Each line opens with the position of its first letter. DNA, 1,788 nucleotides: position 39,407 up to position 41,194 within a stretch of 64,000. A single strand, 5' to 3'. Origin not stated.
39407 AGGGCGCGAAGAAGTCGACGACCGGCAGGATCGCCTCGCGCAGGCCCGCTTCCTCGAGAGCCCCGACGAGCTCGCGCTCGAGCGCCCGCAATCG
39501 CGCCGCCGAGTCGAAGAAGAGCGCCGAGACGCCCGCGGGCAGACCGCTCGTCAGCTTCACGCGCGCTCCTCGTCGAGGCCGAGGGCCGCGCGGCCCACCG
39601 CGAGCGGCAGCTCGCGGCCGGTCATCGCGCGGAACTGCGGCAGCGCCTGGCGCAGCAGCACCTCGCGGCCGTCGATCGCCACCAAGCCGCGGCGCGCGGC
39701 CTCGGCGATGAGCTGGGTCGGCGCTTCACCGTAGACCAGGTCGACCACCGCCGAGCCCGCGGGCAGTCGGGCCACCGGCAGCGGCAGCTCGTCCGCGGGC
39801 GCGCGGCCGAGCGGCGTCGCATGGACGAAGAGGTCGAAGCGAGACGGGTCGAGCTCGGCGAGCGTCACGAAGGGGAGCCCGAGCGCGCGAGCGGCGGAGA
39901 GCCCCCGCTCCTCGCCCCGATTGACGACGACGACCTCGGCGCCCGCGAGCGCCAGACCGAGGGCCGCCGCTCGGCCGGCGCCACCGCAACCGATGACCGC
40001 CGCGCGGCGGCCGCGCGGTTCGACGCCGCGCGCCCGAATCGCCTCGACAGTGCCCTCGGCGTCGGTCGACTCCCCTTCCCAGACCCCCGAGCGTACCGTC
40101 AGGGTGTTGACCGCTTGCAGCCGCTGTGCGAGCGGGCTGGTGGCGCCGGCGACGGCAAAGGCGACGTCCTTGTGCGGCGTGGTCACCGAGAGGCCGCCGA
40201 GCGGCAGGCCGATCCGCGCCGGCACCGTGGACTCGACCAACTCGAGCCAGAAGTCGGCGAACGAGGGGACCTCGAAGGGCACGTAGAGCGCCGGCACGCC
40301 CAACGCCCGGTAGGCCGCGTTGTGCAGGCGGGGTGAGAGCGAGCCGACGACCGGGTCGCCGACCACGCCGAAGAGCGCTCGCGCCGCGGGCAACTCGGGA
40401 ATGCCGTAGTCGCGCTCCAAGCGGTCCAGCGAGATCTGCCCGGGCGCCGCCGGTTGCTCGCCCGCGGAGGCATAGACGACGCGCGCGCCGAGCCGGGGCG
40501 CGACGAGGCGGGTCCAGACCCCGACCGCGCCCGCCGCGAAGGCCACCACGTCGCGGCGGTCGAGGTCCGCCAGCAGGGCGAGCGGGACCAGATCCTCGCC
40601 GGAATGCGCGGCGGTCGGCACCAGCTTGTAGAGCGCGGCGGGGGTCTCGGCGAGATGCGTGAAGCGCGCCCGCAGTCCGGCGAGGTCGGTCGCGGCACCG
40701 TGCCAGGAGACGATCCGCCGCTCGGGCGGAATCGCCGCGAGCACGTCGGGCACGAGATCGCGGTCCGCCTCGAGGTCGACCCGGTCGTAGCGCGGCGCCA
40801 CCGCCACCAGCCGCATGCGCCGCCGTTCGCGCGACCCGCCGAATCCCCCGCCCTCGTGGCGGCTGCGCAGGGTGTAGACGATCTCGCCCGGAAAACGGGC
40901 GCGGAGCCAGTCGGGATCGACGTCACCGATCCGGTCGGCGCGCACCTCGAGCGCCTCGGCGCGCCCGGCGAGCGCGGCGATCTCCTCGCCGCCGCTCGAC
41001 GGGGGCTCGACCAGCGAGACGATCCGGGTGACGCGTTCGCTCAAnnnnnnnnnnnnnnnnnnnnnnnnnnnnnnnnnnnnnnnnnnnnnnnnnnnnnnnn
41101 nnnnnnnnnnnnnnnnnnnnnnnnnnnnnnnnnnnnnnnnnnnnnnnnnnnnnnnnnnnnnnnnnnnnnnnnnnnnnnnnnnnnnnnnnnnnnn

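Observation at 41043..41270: Candidate ribosome-mediated attenuator (HHH/W leader peptide) controlling the aro-his-trp supraoperon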

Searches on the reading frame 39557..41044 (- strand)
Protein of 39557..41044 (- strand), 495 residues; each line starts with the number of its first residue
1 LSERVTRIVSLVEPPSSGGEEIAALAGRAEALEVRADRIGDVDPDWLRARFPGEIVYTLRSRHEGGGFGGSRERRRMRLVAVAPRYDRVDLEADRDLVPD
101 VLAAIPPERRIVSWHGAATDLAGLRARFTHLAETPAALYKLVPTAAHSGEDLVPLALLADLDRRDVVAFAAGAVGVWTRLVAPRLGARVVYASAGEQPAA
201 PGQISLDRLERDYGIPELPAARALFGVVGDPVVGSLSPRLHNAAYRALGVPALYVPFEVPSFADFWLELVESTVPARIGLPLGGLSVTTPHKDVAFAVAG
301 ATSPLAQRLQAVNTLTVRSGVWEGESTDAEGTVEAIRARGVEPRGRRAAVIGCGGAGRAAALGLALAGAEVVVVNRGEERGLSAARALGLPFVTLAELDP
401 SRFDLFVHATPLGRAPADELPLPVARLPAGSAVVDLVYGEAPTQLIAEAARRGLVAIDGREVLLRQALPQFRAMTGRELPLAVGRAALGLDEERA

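Call 7: search_protein_families(library=ncbifam, proteins=[window:39557-41044:-])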
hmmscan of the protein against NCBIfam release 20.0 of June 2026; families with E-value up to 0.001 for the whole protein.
window:39557-41044:- (495 aa): 20 families
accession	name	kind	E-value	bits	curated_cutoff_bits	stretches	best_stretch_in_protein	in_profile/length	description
NF001319.0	PRK00258.3-3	equivalog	2.7e-50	171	252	1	220-482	4-264/279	shikimate dehydrogenase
TIGR00507.1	aroE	equivalog_domain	4.7e-48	163.7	200.2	1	224-482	2-259/270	shikimate dehydrogenase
NF001314.0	PRK00258.2-2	equivalog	1.7e-40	138.9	248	1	223-488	8-284/290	shikimate dehydrogenase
NF001311.0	PRK00258.1-3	equivalog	1.7e-37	129.1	235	1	226-488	9-269/279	shikimate dehydrogenase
NF006802.0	PRK09310.1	equivalog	1.3e-35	123.1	598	1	75-472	71-451/477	bifunctional 3-dehydroquinate dehydratase/shikimate dehydrogenase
NF001312.0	PRK00258.1-4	equivalog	9.5e-35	120.2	295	1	225-476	12-265/285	shikimate dehydrogenase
NF001316.0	PRK00258.2-5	equivalog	4.6e-34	117.9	247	1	224-475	3-244/263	shikimate dehydrogenase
NF001322.0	PRK00258.3-6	equivalog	1e-31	110.3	285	1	222-483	5-258/272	shikimate dehydrogenase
NF009201.0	PRK12549.1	subfamily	5.8e-30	104.4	235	1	222-478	7-270/286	shikimate dehydrogenase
NF001310.0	PRK00258.1-2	equivalog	1.2e-28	100.1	221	1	224-473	4-257/279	shikimate dehydrogenase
NF009200.0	PRK12548.1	subfamily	2.9e-28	99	432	2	223-375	10-157/289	shikimate dehydrogenase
TIGR01809.1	Shik-DH-AROM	equivalog_domain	4.3e-28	98.3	196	1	225-379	8-160/282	shikimate dehydrogenase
NF001313.0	PRK00258.2-1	equivalog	1.9e-24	86.7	431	1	223-378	10-160/290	shikimate dehydrogenase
NF009202.0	PRK12550.1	equivalog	6.9e-22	78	306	1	238-477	24-256/272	shikimate 5-dehydrogenase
NF001315.0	PRK00258.2-4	equivalog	1.6e-20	73.4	413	1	224-481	9-272/284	shikimate dehydrogenase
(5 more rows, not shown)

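Call 9: find_homologous_proteins(query=window:39557-41044:-, max_evalue=1e-20)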
Query window:39557-41044:- (495 aa): 873 proteins with E <= 1e-20 among 8000 candidates; the best 120 are listed.
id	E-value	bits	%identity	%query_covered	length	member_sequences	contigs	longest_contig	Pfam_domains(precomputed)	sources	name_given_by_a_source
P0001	0.0e+0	1049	100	100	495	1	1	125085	PF00890.31,PF08501.17,PF01487.23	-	-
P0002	4.6e-272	921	87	99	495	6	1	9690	PF08501.17,PF01487.23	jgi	-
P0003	1.5e-248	844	81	100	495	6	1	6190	PF00890.31,PF08501.17,PF01487.23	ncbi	-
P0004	1.9e-229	781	75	99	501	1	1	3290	PF08501.17,PF01487.23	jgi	jgi:3-dehydroquinate dehydratase/shikimate dehydrogenase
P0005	2.5e-228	777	75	99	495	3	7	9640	PF08501.17,PF01487.23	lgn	-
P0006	1.7e-227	774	75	99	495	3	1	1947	PF08501.17,PF01487.23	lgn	-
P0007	1.5e-225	768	86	83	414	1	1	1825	PF08501.17,PF18317.7,PF01487.23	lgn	-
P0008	7.2e-219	746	73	100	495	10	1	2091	PF00890.31,PF08501.17,PF01487.23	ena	-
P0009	4.1e-216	737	73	99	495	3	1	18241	PF00890.31,PF08501.17,PF01487.23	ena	-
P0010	1.1e-215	735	71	99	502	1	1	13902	PF08501.17,PF01487.23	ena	-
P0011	1.3e-214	732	71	98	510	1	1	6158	PF08501.17,PF01487.23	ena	-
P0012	1.4e-214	732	73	97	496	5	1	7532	PF08501.17,PF01487.23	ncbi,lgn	-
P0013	9.0e-214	729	71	99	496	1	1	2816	PF08501.17,PF01487.23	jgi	jgi:3-dehydroquinate dehydratase/shikimate dehydrogenase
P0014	2.9e-211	721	69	100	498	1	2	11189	PF08501.17,PF01487.23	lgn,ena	-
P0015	1.3e-210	719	69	98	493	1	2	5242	PF00890.31,PF08501.17,PF01487.23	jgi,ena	-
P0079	2.6e-182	625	63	99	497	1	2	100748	PF08501.17,PF18317.7,PF01487.23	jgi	-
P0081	9.1e-182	624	64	99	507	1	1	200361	PF08501.17,PF18317.7,PF01487.23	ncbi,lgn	-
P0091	1.3e-171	590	61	99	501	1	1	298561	PF08501.17,PF18317.7,PF01487.23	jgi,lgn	jgi:3-dehydroquinate dehydratase/shikimate dehydrogenase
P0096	9.4e-171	587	57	99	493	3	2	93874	PF08501.17,PF18317.7,PF01487.23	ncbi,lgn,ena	-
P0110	2.4e-168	579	62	98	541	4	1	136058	PF08501.17,PF01487.23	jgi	jgi:3-dehydroquinate dehydratase/shikimate dehydrogenase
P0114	2.2e-167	576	59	98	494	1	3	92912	PF08501.17,PF18317.7,PF01487.23,PF01488.27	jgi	jgi:3-dehydroquinate dehydratase/shikimate dehydrogenase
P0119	8.4e-167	574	60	98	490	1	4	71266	PF08501.17,PF18317.7,PF01487.23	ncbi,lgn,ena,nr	ncbi:MAG TPA: hypothetical protein DD490_05155 [Acidobacteria bacterium]|nr:hypothetical protein [Ac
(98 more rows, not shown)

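Call 13: find_related_loci(query=A1, collection=genome_contigs, flank=4000)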
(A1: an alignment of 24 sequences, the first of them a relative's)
Query A1 (495 aa) in genome_contigs; peptide patterns used: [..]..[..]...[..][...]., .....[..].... (x = any residue, [..] = any of these).
599 stretches matched a pattern (row limit reached: there are more); 208 encode a relative of the query (tblastn E <= 1e-3); the best 80 are kept; 80 distinct loci.
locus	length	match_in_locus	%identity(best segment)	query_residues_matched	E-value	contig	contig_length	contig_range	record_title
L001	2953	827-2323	67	2-491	0e+0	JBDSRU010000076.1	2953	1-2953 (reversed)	MAG: Thermoanaerobaculia bacterium isolate cluster1_bin.518 k127_13565094, whole genome shotgun sequence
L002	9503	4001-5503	68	2-493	0e+0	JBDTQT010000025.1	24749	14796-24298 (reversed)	MAG: Thermoanaerobaculia bacterium isolate cluster3_bin.229 NODE_6496_length_24749_cov_8.723212, whole genome shotgun se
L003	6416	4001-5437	73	1-480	0e+0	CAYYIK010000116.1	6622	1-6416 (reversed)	MAG TPA_asm: uncultured Thermoanaerobaculia bacterium isolate binchicken_co235_138 genome assembly, contig: NODE_25469_l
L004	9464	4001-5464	70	4-491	0e+0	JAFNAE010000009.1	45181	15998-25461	MAG: Acidobacteria bacterium isolate CTSoil_010 scaffold_249, whole genome shotgun sequence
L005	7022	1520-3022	68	4-495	0e+0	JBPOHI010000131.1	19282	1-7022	MAG: Acidobacteriota bacterium isolate MAG_190 c_000000215514, whole genome shotgun sequence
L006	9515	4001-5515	67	3-495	0e+0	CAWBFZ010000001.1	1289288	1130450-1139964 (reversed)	MAG: Thermoanaerobaculia bacterium isolate MFD04716.bin.2.310 genome assembly, contig: contig_11213, whole genome shotgu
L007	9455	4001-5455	64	8-492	0e+0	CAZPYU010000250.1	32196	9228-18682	MAG TPA_asm: uncultured Thermoanaerobaculia bacterium isolate binchicken_co165_392 genome assembly, contig: k141_1492295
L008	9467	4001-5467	69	7-495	0e+0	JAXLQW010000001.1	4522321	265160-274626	MAG: Thermoanaerobaculia bacterium isolate STL-ACI13 C1.108.fa-1, whole genome shotgun sequence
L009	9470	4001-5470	68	2-491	0e+0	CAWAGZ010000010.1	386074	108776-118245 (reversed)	MAG: uncultured Acidobacteriota bacterium isolate MFD02416.bin.1.14 genome assembly, contig: contig_6028, whole genome s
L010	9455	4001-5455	68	8-492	0e+0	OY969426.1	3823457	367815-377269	MAG: Thermoanaerobaculia bacterium isolate MFD02979.bin.c.1 genome assembly, chromosome: 1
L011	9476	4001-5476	72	1-492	0e+0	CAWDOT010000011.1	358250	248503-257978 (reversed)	MAG: uncultured Acidobacteriota bacterium isolate MFD04716.bin.2.93 genome assembly, contig: contig_51133, whole genome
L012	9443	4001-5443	67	4-484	0e+0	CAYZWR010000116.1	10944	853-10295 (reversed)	MAG TPA_asm: uncultured Thermoanaerobaculia bacterium isolate SRP173033_co1_328 genome assembly, contig: NODE_13685_leng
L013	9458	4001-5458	66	8-493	0e+0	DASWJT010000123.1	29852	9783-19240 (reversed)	MAG TPA_asm: Thermoanaerobaculia bacterium isolate SMAG_U2903 k141_2122779, whole genome shotgun sequence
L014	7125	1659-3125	65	3-491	2e-180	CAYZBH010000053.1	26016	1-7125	MAG TPA_asm: uncultured Thermoanaerobaculia bacterium isolate binchicken_co118_267 genome assembly, contig: NODE_1808_le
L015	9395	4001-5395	68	27-491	7e-178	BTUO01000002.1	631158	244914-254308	MAG: Acidobacteriota bacterium AMX-MBFR-36 DNA, sequence02, whole genome shotgun sequence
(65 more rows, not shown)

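Call 40: find_encoding_contigs(protein=P0091, flank=10000, max_places=1)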
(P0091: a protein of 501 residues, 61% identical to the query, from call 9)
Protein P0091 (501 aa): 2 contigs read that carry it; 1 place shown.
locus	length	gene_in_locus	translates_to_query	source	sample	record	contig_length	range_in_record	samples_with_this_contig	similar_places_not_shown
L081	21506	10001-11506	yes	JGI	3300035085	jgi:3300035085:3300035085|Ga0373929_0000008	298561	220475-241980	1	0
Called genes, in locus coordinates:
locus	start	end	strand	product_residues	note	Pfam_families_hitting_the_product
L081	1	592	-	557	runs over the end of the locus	PF01266:DAO (faint), PF21162:ETFQO_UQ-bd, PF05187:Fer4_ETF_QO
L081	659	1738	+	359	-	PF10017:Methyltransf_33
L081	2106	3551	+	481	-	PF13393:tRNA-synt_His, PF03129:HGTP_anticodon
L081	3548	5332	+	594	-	PF00221:Lyase_aromatic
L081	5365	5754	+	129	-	-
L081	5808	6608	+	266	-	PF00142:Fer4_NifH (weak), PF01656:CbiA, PF02374:ArsA_ATPase, PF06564:CBP_BcsQ, PF09140:MipZ (weak), PF10609:ParA, PF13614:AAA_31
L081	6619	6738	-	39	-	-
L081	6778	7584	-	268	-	PF09335:VTT_dom, PF00581:Rhodanese (weak)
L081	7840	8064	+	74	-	-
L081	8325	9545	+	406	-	-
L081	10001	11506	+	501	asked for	PF01487:DHquinase_I, PF08501:Shikimate_dh_N, PF18317:SDH_C (weak)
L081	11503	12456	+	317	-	PF13393:tRNA-synt_His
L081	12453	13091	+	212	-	PF01634:HisG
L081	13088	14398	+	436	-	PF00815:Histidinol_dh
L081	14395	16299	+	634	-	PF00155:Aminotran_1_2, PF00475:IGPD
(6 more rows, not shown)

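Call 41: find_encoding_contigs(protein=P0114, flank=10000, max_places=1)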
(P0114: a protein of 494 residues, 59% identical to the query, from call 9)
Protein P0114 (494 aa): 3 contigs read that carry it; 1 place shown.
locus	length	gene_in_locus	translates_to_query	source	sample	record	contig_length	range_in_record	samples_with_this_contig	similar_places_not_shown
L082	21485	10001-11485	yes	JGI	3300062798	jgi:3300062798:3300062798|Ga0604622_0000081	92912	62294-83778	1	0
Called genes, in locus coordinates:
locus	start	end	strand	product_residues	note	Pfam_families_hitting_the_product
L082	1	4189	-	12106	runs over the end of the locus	-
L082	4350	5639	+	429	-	PF07884:VKOR, PF13462:Thioredoxin_4, PF01323:DSBA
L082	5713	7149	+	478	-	PF13393:tRNA-synt_His, PF03129:HGTP_anticodon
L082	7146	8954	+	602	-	PF00221:Lyase_aromatic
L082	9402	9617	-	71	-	-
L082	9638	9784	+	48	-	-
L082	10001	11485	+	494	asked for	PF01487:DHquinase_I, PF08501:Shikimate_dh_N, PF01488:Shikimate_DH (weak), PF18317:SDH_C (weak)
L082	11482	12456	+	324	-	PF13393:tRNA-synt_His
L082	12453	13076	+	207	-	PF01634:HisG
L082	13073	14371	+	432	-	PF00815:Histidinol_dh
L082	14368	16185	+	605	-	PF00155:Aminotran_1_2, PF00475:IGPD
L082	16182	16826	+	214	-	PF00117:GATase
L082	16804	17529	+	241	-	PF00977:His_biosynth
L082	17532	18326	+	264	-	PF00977:His_biosynth, PF00478:IMPDH (faint), PF02581:TMP-TENI (faint), PF05690:ThiG (faint), PF01180:DHO_dh (faint), PF01207:Dus (faint), PF03060:NMO (weak)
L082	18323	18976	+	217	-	PF01502:PRA-CH, PF01503:PRA-PH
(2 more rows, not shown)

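Call 42: find_encoding_contigs(protein=P0081, flank=10000, max_places=1)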
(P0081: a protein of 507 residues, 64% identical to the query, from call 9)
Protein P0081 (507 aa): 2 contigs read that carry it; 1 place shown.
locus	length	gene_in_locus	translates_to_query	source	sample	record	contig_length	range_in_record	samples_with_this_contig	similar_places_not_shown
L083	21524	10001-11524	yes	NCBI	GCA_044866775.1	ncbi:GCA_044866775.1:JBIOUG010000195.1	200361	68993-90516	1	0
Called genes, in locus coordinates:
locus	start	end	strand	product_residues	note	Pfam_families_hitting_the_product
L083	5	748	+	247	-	PF00106:adh_short, PF08659:KR, PF01370:Epimerase (weak), PF13561:adh_short_C2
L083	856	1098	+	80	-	PF00550:PP-binding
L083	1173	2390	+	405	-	PF00109:ketoacyl-synt, PF02801:Ketoacyl-synt_C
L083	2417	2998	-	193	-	-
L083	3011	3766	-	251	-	-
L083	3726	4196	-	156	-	-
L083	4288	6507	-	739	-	PF25174:Beta-prop_THOC3 (faint), PF00930:DPPIV_N, PF26549:Tricorn_N, PF07676:PD40, PF00326:Peptidase_S9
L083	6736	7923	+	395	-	PF13349:DUF4097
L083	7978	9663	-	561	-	PF21162:ETFQO_UQ-bd, PF05187:Fer4_ETF_QO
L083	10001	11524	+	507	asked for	PF01487:DHquinase_I, PF08501:Shikimate_dh_N, PF18317:SDH_C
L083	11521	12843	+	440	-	PF13393:tRNA-synt_His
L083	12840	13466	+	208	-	PF01634:HisG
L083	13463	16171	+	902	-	PF00815:Histidinol_dh, PF00155:Aminotran_1_2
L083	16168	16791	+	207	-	PF00475:IGPD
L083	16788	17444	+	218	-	PF00117:GATase, PF07685:GATase_3 (weak)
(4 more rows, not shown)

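Call 47: find_encoding_contigs(protein=P0096, flank=10000, max_places=1)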
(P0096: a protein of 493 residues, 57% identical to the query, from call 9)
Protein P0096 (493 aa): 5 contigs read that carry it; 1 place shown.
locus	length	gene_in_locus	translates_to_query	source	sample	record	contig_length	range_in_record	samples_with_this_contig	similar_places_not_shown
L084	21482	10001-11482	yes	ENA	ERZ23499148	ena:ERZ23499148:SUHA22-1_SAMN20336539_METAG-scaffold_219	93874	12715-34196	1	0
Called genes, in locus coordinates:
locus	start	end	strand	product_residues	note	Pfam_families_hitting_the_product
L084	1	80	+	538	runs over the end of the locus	PF01590:GAF, PF13185:GAF_2, PF13492:GAF_3, PF00158:Sigma54_activat, PF14532:Sigma54_activ_2, PF07728:AAA_5 (weak), PF25601:AAA_lid_14, PF02954:HTH_8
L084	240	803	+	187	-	PF02190:LON_substr_bdg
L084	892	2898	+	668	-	PF12228:DUF3604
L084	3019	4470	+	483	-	PF13393:tRNA-synt_His, PF03129:HGTP_anticodon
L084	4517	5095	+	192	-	PF00160:Pro_isomerase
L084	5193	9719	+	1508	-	PF07494:Reg_prop (faint), PF08450:SGL (faint), PF07495:Y_Y_Y, PF00512:HisKA, PF02518:HATPase_c, PF00072:Response_reg, PF00512:HisKA, PF02518:HATPase_c, +1 more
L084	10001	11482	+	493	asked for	PF01487:DHquinase_I, PF08501:Shikimate_dh_N, PF18317:SDH_C (weak)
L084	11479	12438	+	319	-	PF13393:tRNA-synt_His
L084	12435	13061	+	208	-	PF01634:HisG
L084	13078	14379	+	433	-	PF00815:Histidinol_dh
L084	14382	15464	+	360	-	PF00155:Aminotran_1_2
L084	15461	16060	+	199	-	PF00475:IGPD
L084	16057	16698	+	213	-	PF00117:GATase, PF07685:GATase_3 (weak)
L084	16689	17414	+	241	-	PF00977:His_biosynth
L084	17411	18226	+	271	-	PF00977:His_biosynth, PF01207:Dus (faint), PF02581:TMP-TENI (faint), PF03060:NMO (faint), PF05690:ThiG (faint)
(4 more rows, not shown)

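Call 48: find_encoding_contigs(protein=P0119, flank=10000, max_places=1)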
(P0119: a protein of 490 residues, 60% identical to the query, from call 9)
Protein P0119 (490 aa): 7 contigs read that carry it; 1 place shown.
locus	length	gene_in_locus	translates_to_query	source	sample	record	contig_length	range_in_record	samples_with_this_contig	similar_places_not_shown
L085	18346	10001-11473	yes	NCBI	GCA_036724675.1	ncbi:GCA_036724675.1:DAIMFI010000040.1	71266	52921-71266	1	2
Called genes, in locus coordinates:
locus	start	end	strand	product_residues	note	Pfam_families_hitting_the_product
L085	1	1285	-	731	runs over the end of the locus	PF04879:Molybdop_Fe4S4, PF00384:Molybdopterin, PF01568:Molydop_binding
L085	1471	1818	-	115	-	-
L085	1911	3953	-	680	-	PF13365:Trypsin_2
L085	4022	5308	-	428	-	PF13365:Trypsin_2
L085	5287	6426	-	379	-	-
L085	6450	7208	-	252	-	-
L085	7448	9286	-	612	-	PF00501:AMP-binding, PF23562:AMP-binding_C_3 (faint)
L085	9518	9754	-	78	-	PF09957:VapB_antitoxin (weak)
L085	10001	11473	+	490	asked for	PF01487:DHquinase_I, PF08501:Shikimate_dh_N, PF18317:SDH_C (weak)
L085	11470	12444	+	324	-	PF13393:tRNA-synt_His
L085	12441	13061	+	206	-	PF01634:HisG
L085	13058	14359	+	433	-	PF00815:Histidinol_dh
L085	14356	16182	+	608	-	PF00155:Aminotran_1_2, PF00475:IGPD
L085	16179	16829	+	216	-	PF00117:GATase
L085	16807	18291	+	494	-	PF00977:His_biosynth, PF00478:IMPDH (faint), PF01207:Dus (faint), PF00977:His_biosynth, PF01180:DHO_dh (faint)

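Call 49: find_encoding_contigs(protein=P0079, flank=10000, max_places=1)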
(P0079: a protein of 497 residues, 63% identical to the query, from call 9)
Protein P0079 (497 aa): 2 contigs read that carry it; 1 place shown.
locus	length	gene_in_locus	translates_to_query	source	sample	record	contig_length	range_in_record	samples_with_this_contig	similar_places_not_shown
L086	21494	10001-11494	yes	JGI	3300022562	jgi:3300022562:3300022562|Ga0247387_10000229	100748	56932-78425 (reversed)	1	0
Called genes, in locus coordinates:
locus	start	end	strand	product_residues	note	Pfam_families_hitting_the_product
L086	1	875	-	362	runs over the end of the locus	PF06267:DUF1028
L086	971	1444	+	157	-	PF01980:TrmO_N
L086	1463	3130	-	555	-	PF13098:Thioredoxin_2, PF13899:Thioredoxin_7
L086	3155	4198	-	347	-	PF00487:FA_desaturase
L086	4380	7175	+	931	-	PF00675:Peptidase_M16, PF05193:Peptidase_M16_C, PF00675:Peptidase_M16, PF05193:Peptidase_M16_C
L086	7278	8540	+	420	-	PF00375:SDF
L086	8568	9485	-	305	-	PF00582:Usp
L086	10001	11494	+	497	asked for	PF01487:DHquinase_I, PF18317:SDH_C (faint), PF08501:Shikimate_dh_N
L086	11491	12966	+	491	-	PF04715:, PF00425:Chorismate_bind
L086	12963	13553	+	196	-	PF00117:GATase, PF07722:Peptidase_C26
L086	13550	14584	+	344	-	PF02885:Glycos_trans_3N, PF00591:Glycos_transf_3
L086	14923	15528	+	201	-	PF00218:IGPS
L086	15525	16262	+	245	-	PF00697:PRAI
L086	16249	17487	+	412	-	PF00291:PALP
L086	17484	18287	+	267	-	PF00290:Trp_syntA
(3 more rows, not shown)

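Call 50: find_encoding_contigs(protein=P0110, flank=10000, max_places=1)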
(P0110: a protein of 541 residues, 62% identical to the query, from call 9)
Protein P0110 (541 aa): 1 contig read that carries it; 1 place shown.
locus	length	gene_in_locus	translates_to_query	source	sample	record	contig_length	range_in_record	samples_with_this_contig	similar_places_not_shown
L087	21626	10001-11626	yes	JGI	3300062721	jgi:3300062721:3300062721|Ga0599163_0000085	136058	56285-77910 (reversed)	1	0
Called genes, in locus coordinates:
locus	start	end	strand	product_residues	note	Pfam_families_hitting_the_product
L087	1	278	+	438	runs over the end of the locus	-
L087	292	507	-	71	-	-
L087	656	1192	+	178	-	PF02620:YceD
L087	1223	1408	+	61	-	PF01783:Ribosomal_L32p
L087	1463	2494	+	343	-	PF02504:FA_synthesis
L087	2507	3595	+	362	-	PF00698:Acyl_transf_1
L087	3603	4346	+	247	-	PF00106:adh_short, PF08659:KR, PF01370:Epimerase (faint), PF13561:adh_short_C2, PF23441:SDR (weak)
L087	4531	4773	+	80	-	PF00550:PP-binding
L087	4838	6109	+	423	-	PF00109:ketoacyl-synt, PF02801:Ketoacyl-synt_C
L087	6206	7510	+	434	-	PF13349:DUF4097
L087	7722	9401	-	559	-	PF01266:DAO (faint), PF21162:ETFQO_UQ-bd, PF05187:Fer4_ETF_QO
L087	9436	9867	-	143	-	-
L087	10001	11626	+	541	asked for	PF01487:DHquinase_I, PF08501:Shikimate_dh_N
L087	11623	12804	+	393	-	PF13393:tRNA-synt_His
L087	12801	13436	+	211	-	PF01634:HisG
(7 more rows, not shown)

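Call 53: find_related_loci(query=A1, collection=metagenome_contigs, flank=10000)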
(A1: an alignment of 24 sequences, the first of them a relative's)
Query A1 (495 aa) in metagenome_contigs; peptide patterns used: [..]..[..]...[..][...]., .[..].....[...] (x = any residue, [..] = any of these).
600 stretches matched a pattern (row limit reached: there are more); 101 encode a relative of the query (tblastn E <= 1e-3); the best 80 are kept; 80 distinct loci.
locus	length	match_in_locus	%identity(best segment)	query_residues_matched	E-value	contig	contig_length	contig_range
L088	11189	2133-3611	69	1-493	0e+0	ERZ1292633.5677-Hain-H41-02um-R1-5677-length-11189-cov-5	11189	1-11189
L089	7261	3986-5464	69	1-493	0e+0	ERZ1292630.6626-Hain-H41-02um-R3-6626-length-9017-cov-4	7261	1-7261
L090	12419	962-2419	66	8-493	0e+0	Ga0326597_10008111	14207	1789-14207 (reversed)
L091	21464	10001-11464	70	4-491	0e+0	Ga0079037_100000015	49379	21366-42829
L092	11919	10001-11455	60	4-491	1e-163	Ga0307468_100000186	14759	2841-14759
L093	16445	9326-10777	61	6-492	3e-159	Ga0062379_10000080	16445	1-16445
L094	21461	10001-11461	57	6-490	1e-156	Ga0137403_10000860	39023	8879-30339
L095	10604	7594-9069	59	2-492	2e-156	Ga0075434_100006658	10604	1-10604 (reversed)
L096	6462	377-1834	57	5-491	8e-157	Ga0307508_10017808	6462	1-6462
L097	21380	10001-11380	59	32-490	5e-155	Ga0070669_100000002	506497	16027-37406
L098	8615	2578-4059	61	4-492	2e-154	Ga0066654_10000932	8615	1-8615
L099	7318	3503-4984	59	6-491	1e-154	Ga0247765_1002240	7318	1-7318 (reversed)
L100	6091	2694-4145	59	6-492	9e-155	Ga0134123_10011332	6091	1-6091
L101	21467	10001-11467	58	4-491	1e-153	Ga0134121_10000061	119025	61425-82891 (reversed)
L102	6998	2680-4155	59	2-492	2e-153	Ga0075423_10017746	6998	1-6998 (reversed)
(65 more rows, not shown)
